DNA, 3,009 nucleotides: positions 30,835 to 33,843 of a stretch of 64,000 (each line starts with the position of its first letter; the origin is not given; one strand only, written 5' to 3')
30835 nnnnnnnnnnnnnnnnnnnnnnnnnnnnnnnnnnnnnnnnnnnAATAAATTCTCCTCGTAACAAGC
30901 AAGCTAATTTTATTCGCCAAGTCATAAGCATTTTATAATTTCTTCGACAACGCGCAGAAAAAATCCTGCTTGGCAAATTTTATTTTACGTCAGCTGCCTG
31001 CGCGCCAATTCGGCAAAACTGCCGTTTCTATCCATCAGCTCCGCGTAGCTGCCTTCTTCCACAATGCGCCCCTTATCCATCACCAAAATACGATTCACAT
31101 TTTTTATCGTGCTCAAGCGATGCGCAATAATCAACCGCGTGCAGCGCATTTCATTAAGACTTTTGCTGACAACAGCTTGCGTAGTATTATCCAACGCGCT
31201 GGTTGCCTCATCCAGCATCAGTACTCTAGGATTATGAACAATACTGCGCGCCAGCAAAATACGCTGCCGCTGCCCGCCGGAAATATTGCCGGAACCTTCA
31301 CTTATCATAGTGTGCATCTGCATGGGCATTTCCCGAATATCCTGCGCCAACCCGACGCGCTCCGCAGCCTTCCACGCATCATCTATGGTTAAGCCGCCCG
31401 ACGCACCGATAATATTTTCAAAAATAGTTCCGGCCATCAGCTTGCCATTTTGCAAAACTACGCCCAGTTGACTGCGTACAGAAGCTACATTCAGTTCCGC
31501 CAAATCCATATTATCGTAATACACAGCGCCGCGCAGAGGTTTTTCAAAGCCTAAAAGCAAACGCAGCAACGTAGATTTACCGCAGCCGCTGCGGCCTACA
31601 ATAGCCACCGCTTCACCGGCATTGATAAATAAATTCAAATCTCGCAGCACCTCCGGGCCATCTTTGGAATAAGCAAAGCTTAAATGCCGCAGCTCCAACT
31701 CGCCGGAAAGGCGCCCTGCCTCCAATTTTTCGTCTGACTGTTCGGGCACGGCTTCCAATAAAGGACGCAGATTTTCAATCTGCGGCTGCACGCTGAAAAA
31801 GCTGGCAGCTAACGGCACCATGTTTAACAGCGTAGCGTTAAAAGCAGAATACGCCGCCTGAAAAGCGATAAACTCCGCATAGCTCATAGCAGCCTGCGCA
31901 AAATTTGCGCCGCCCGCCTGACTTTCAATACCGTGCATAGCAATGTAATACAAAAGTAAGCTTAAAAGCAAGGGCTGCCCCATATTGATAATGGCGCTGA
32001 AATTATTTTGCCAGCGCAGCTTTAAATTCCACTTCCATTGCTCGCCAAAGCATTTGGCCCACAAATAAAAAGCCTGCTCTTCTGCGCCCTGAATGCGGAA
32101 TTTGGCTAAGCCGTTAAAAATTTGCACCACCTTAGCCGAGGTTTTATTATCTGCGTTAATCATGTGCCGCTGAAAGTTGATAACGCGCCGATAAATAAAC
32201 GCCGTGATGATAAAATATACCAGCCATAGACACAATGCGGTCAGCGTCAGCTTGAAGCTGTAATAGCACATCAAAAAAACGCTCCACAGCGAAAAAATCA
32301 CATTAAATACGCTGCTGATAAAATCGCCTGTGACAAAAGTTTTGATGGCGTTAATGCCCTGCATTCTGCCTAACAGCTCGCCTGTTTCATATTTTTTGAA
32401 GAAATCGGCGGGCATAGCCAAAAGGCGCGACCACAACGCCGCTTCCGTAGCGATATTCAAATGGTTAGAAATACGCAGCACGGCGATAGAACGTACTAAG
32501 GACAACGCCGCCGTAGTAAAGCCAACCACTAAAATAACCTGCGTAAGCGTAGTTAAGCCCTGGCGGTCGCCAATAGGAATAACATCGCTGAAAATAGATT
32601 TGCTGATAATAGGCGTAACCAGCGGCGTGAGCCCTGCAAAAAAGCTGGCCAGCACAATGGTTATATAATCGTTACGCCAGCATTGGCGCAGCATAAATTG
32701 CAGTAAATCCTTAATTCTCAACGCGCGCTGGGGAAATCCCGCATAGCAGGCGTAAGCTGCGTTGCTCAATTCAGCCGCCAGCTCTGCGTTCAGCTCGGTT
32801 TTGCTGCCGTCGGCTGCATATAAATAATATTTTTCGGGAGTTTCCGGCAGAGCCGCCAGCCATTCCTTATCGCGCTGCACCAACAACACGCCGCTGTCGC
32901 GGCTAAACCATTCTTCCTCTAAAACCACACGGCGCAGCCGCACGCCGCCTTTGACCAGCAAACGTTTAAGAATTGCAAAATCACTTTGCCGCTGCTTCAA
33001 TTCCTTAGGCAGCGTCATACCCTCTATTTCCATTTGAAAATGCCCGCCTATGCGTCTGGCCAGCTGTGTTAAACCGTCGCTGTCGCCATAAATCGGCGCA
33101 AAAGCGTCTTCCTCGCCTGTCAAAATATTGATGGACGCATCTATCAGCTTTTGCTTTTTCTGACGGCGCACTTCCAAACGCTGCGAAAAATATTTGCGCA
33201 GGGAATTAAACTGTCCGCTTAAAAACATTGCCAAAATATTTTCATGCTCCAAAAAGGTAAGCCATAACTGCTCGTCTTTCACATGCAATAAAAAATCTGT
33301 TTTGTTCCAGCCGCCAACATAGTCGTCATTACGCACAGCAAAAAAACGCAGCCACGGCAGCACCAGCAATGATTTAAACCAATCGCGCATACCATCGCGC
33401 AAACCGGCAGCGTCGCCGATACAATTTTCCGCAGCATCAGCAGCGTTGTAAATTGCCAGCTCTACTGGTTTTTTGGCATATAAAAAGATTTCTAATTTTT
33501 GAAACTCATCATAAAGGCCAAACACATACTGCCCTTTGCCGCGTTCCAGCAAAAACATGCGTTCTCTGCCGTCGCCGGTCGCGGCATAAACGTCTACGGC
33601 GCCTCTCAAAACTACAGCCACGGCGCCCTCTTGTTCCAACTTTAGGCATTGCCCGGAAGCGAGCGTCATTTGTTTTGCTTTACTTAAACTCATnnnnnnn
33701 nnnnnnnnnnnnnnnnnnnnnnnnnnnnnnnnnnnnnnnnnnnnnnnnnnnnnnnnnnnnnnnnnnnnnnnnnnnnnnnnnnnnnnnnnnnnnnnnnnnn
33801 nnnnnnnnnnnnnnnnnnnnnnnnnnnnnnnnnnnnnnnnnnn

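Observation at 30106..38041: Uncharacterised double-glycine-leader peptide export locus: three precursor peptides, a C39-peptidase ABC exporter, a cNMP-domain ABC exporter and two HlyD adaptors in one minus-strand operon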

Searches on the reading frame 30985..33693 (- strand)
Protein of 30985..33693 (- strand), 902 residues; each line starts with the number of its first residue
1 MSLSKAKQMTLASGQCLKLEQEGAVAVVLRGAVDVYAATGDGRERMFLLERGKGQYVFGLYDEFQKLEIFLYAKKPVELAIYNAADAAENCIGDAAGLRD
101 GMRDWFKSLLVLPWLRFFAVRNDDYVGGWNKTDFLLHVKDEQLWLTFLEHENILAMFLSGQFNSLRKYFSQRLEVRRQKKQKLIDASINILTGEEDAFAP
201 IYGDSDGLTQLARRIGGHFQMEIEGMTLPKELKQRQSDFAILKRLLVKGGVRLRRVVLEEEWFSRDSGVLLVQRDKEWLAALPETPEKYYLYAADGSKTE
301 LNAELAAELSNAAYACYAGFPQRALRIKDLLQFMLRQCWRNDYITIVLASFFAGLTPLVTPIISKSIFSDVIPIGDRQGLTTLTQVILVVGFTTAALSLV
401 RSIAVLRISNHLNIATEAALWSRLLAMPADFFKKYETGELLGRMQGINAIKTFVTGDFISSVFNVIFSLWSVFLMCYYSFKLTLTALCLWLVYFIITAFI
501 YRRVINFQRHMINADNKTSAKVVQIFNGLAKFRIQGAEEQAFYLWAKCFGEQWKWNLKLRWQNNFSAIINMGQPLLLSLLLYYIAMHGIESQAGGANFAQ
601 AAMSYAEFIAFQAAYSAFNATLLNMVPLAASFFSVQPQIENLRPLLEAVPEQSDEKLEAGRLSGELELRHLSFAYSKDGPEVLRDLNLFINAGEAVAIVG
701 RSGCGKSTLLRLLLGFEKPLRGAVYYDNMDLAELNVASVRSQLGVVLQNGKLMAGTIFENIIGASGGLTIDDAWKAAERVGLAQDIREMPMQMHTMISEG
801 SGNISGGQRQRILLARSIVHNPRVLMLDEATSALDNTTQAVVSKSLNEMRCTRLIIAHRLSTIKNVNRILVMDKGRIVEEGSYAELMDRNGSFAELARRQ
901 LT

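Call 3: search_protein_families(library=ncbifam, proteins=[window:30985-33693:-], max_evalue=0.1)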
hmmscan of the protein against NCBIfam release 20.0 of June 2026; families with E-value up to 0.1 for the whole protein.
window:30985-33693:- (902 aa): 189 families (the best 25 are shown)
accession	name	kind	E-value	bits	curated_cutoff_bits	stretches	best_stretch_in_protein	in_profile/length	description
TIGR03797.1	NHLM_micro_ABC2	equivalog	2.5e-228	760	709.4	1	212-901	8-686/686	NHLP bacteriocin export ABC transporter permease/ATPase subunit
TIGR01846.1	type_I_sec_HlyB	subfamily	6.2e-102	342.1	725.55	1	217-900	10-692/694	type I secretion system permease/ATPase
TIGR03796.1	NHLM_micro_ABC1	equivalog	5.1e-101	339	853.3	1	340-897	153-709/710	NHLP family bacteriocin export ABC transporter peptidase/permease/ATPase subunit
TIGR03375.1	type_I_sec_LssB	subfamily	6.8e-89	299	693.1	1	334-889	143-691/696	type I secretion system permease/ATPase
TIGR02203.1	MsbA_lipidA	equivalog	3.6e-86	289.9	602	1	346-900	20-569/572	lipid A export permease/ATP-binding protein MsbA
NF045513.1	HepA_fam_ABC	equivalog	2.2e-72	244.4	725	1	379-896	93-605/610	heterocyst formation ABC transporter subunit HepA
NF010178.0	PRK13657.1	equivalog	3.3e-72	243.8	733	1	340-900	18-570/588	glucan ABC transporter ATP-binding protein/ permease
TIGR02204.1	MsbA_rel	hypoth_equivalog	5e-72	243.4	780.4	1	327-901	6-576/576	ABC transporter, permease/ATP-binding protein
NF008381.0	PRK11176.1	equivalog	3e-71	240.5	867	1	365-901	49-580/582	lipid A ABC transporter ATP-binding protein/permease MsbA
TIGR01193.1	bacteriocin_ABC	subfamily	1.3e-70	238.8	523.85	1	326-897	143-706/708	peptide cleavage/export ABC transporter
TIGR00958.1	3a01208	subfamily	7.3e-69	232.8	874.6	1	326-896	148-710/711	antigen peptide transporter 2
NF008364.0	PRK11160.1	equivalog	1.9e-58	198.5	630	1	405-899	88-574/575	heme ABC transporter ATP-binding protein/permease CydC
TIGR02868.1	CydC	equivalog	6.7e-58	196.6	329.05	1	418-859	90-529/530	thiol reductant ABC exporter subunit CydC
NF052233.1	CphA_assoc_ABC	equivalog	1.9e-56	191.9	880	1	361-900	204-743/766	cyanophycin metabolism-associated ABC transporter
TIGR01842.1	type_I_sec_PrtD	subfamily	1.7e-55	188.6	510.15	1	340-886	5-540/544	type I secretion system permease/ATPase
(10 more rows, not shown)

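Call 4: search_protein_families(library=pfam, proteins=[window:30985-33693:-], max_evalue=0.1)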
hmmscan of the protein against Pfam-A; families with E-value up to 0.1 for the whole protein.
window:30985-33693:- (902 aa): 11 families
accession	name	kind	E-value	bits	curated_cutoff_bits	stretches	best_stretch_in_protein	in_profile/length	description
PF00005.33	ABC_tran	-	3.4e-30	105.9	25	1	683-832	1-137/137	ABC transporter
PF00664.28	ABC_membrane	-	5.7e-19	69.3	28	1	344-606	2-267/274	ABC transporter transmembrane region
PF02463.25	SMC_N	-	9.4e-06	25.6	40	1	160-872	49-211/220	RecF/RecN/SMC N terminal domain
PF13401.12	AAA_22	-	0.0014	19.4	27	1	695-832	7-95/130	AAA domain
PF03193.22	RsgA_GTPase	-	0.0046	17.2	30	1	676-715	90-128/174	RsgA GTPase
PF13555.12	AAA_29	-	0.0047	17.1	27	1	692-710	22-39/61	P-loop containing region of AAA domain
PF13191.12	AAA_16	-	0.0067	17.4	32.6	1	692-843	23-153/167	AAA ATPase domain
PF09818.15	ABC_ATPase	-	0.0098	15.4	23.2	0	778-872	133-230/283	P-loop domain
PF01926.29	MMR_HSR1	-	0.017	15.7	21.9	1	696-715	2-21/113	50S ribosome-binding GTPase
PF13481.12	AAA_25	-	0.029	14.4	27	1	666-710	5-50/195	AAA domain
PF06440.16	DNA_pol3_theta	-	0.055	13.7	34.6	0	161-183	43-65/70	DNA polymerase III, theta subunit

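Call 9: list_cluster_members(proteins=[P0001, P0005, window:30985-33693:-, window:36845-38041:-])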
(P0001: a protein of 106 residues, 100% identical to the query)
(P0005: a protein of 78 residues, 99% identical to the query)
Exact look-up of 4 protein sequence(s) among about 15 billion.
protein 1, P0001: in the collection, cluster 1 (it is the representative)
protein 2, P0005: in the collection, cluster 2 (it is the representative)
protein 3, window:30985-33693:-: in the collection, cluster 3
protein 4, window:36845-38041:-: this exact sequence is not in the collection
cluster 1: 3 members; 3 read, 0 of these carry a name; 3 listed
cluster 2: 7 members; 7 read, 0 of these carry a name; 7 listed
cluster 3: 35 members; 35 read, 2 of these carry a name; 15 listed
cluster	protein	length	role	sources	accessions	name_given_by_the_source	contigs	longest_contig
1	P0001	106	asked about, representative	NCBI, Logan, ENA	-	-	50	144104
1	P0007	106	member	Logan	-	-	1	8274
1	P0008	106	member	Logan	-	-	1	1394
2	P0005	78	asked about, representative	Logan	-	-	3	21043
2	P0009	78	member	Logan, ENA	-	-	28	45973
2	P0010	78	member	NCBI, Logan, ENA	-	-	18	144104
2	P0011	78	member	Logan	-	-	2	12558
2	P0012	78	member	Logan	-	-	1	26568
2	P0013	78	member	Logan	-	-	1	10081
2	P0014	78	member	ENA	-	-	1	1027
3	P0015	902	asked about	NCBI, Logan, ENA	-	-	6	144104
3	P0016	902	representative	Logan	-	-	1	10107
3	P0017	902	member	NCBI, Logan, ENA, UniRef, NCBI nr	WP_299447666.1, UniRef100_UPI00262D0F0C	NHLP bacteriocin export ABC transporter permease/ATPase subunit [uncultured ... | NHLP bacteriocin export ABC transporter permease/ATPase subunit n=1 Tax=uncultured ...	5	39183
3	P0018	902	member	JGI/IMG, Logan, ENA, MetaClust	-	\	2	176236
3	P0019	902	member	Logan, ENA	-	-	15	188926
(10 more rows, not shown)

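Call 39: search_solved_structures(query=window:30985-33693:-, max_evalue=1e-20)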
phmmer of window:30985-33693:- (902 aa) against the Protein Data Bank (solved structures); distinct sequences matched with E-value up to 1e-20: 306 (the best 60 are shown).
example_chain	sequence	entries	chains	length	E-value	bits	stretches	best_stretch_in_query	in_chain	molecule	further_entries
6ujr_A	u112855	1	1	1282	5.4e-103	349.3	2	428-900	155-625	ATP-dependent translocase ABCB1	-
4m1m_A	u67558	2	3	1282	7.2e-103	348.9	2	428-900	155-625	Multidrug resistance protein 1A | ATP-dependent translocase ABCB1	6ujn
4lsg_A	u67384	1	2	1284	7.2e-103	348.9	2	428-900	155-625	Multidrug resistance protein 1A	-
3g5u_A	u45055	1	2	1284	7.2e-103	348.9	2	428-900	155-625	Multidrug resistance protein 1a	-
6ujt_A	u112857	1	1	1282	7.4e-103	348.8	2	428-900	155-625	ATP-dependent translocase ABCB1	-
6ujs_A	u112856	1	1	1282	9.4e-103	348.5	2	428-900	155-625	ATP-dependent translocase ABCB1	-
6q81_A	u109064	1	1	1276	1e-102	348.4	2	428-900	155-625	P-glycoprotein (ABCB1)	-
4m2s_A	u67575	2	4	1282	1e-102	348.4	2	428-900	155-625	Multidrug resistance protein 1A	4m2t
5kpi_A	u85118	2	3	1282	1e-102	348.4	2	428-900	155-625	Multidrug resistance protein 1A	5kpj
4q9h_A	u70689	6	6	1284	1e-102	348.4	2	428-900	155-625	Multidrug resistance protein 1A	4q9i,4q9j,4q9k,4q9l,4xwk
4ksb_A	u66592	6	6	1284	1e-102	348.4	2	428-900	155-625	Multidrug resistance protein 1A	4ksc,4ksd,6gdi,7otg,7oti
3g60_A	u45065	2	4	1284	1e-102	348.4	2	428-900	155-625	Multidrug resistance protein 1a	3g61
6ujp_A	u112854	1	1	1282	1.4e-102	347.9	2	428-900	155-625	ATP-dependent translocase ABCB1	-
6qee_A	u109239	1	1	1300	1.7e-102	347.6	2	427-900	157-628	ABCB1HM-EQ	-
5ko2_A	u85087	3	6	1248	6.3e-102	345.7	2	428-900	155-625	Multidrug resistance protein 1A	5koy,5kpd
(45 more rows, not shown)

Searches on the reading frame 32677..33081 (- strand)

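Call 18: search_protein_families(library=pfam, proteins=[window:32677-33081:-], max_evalue=10)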
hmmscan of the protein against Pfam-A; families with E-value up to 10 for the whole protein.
seq(135 aa): 1 family
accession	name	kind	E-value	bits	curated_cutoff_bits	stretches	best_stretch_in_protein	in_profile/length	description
PF22388.2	DUF6974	-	0.042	14.4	26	1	39-96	33-91/104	Domain of unknown function (DUF6974)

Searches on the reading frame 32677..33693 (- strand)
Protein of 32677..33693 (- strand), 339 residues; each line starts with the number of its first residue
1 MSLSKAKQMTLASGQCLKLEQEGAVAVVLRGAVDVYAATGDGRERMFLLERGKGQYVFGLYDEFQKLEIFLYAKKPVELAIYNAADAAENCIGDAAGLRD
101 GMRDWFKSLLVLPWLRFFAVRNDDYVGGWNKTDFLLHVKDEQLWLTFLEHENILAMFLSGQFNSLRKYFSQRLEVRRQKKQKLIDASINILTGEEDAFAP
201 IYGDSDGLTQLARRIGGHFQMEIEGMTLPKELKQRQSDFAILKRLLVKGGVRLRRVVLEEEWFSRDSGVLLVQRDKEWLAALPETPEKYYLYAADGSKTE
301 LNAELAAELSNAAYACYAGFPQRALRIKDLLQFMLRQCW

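Call 16: find_homologous_proteins(query=window:32677-33693:-, max_evalue=0.001)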
Query seq(339 aa) (339 aa): 2 proteins with E <= 0.001 among 4958 candidates.
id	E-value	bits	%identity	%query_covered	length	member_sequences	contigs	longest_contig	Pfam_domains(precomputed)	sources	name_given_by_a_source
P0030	8.3e-194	661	88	100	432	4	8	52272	-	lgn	-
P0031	9.6e-51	191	39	68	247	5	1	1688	-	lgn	-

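Call 25: find_related_loci(query=A2, collection=genome_contigs, flank=9000)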
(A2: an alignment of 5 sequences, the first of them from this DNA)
Query A2 (339 aa) in genome_contigs; peptide patterns used: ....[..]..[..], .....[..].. (x = any residue, [..] = any of these).
179 stretches matched a pattern; 2 encode a relative of the query (tblastn E <= 1e-3); 2 distinct loci.
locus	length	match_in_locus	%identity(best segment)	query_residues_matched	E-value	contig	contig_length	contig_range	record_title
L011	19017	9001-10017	88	1-339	0e+0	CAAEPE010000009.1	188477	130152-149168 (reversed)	MAG TPA_asm: uncultured Phascolarctobacterium sp., isolate HGM14017, WGS project CAAEPE010000000 data, contig: ERS537369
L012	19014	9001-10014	45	7-339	2e-93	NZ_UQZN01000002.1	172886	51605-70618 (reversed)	Uncultured Phascolarctobacterium sp. isolate UMGS791, whole genome shotgun sequence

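Call 37: predict_structure(alignment_id=A3)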
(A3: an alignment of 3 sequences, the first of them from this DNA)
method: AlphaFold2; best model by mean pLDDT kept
length: 339 residues; sequences in the alignment: 3
mean_pLDDT: 46.8   pTM: 0.36
mean pLDDT of the five models: 46.8, 42.8, 40.7, 38.1, 33.9
residues with pLDDT >= 90: 5; 70-90: 43; 50-70: 64; < 50: 227
segments of 3 or more residues with pLDDT < 50: 1-4, 44-46, 61-64, 109-156, 158-166, 183-198, 200-299, 304-339
pLDDT, mean of each block of 10 residues (from residue 1): 64 85 76 73 53 68 57 87 67 52 52 40 37 46 36 45 50 53 47 43 44 38 28 29 27 23 26 34 42 44 46 25 27 28
secondary structure, 60 per line:
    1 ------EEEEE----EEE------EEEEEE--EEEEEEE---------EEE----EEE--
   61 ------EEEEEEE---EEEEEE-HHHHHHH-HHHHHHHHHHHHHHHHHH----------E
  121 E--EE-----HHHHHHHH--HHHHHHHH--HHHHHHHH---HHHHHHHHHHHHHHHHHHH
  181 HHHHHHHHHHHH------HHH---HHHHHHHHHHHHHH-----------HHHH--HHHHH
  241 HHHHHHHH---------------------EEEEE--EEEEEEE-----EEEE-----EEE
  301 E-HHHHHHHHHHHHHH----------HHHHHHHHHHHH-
elements in order: E7-11 E16-18 E25-30 E33-39 E49-51 E56-58 E67-73 E77-82 H84-90 H92-109 H131-138 H141-148 H151-158 H162-192 H205-218 H230-233 H236-248 E270-274 E277-283 E289-292 E298-301 H303-316 H327-338

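Call 38: search_solved_structures(query=A2, max_evalue=10, show_alignments=2)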
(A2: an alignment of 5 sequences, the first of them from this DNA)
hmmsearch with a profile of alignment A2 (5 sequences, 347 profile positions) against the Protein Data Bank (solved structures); distinct sequences matched with E-value up to 10: 1.
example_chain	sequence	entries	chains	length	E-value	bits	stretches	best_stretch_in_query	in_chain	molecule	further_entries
8g0n_A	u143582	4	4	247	0.28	13.4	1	298-342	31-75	Fluorophosphonate-binding serine hydrolase I | Alpha/beta fold hydrolase | Serine aminopeptidase S33 domain-containing protein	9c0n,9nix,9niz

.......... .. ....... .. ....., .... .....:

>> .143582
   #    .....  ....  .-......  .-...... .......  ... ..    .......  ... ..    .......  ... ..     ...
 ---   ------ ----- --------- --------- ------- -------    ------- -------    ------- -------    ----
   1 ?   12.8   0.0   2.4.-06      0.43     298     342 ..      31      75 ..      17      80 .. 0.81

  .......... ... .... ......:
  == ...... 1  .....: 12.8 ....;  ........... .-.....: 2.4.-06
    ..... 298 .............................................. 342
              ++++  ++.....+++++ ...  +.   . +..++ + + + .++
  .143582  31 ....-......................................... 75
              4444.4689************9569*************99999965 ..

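Call 43: fold_search(model_id=the predicted structure, library=pdb)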
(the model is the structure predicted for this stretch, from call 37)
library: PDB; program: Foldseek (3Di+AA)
matches with E <= 10: 1305; with E <= 0.001: 135
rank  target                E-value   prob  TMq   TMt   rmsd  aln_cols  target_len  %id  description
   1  3e6d_A                1.0e-05  1.00  0.23  0.35   5.1       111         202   15  Crystal Structure of CprK C200S (released 2008-09-30)
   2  2h6b_B                1.4e-05  1.00  0.25  0.35   4.0       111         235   13  Crystal structure of oxidized CprK in complex with o-chlorophenolacetic acid (released 2006-07-04)
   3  3e6b_B                2.1e-05  1.00  0.26  0.39   3.9       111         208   13  OCPA complexed CprK (C200S) (released 2008-09-30)
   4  3e5q_A                2.9e-05  1.00  0.24  0.36   5.1       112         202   16  Unbound Oxidised CprK (released 2008-09-30)
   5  3e5q_B                3.1e-05  1.00  0.23  0.36   5.2       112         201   15  Unbound Oxidised CprK (released 2008-09-30)
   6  3e6d_B                3.3e-05  1.00  0.24  0.36   4.9       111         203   16  Crystal Structure of CprK C200S (released 2008-09-30)
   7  2pqq_C                4.9e-05  1.00  0.20  0.39   5.9       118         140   23  Structural Genomics, the crystal structure of the N-terminal domain of a transcriptional regulator from Streptomyces c (released 2007-06-05)
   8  2pqq_B                5.5e-05  1.00  0.20  0.38   6.7       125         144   22  Structural Genomics, the crystal structure of the N-terminal domain of a transcriptional regulator from Streptomyces c (released 2007-06-05)
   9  3e5q_F                5.8e-05  1.00  0.24  0.36   4.9       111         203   16  Unbound Oxidised CprK (released 2008-09-30)
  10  7ff0_B                5.8e-05  1.00  0.24  0.37  13.0       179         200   14  Pseudomonas aeruginosa Virulence Factor Regulator with cAMP ligand and auranofin (released 2022-07-27)
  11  6cpb_A                6.9e-05  1.00  0.25  0.56   3.6       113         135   17  Crystal structure of the heme domain of CooA from Carboxydothermus hydrogenoformans (released 2018-05-16)
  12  2pqq_A                6.9e-05  1.00  0.19  0.37   6.1       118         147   23  Structural Genomics, the crystal structure of the N-terminal domain of a transcriptional regulator from Streptomyces c (released 2007-06-05)
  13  3rpq_A                6.9e-05  1.00  0.21  0.33  14.0       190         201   15  Domain-domain flexibility leads to allostery within the camp receptor protein (CRP) (released 2012-05-02)
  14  3e5x_B                7.3e-05  1.00  0.26  0.37   3.8       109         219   13  OCPA complexed CprK (released 2008-12-09)
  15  3e5x_A                7.7e-05  1.00  0.26  0.38   3.8       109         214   14  OCPA complexed CprK (released 2008-12-09)
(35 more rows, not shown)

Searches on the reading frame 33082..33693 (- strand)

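Call 18: search_protein_families(library=pfam, proteins=[window:33082-33693:-], max_evalue=10)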
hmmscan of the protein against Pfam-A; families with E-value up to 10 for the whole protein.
seq(204 aa): 1 family
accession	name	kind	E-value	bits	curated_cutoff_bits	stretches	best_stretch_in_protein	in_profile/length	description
PF06440.16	DNA_pol3_theta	-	0.0081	16.3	34.6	1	161-183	43-65/70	DNA polymerase III, theta subunit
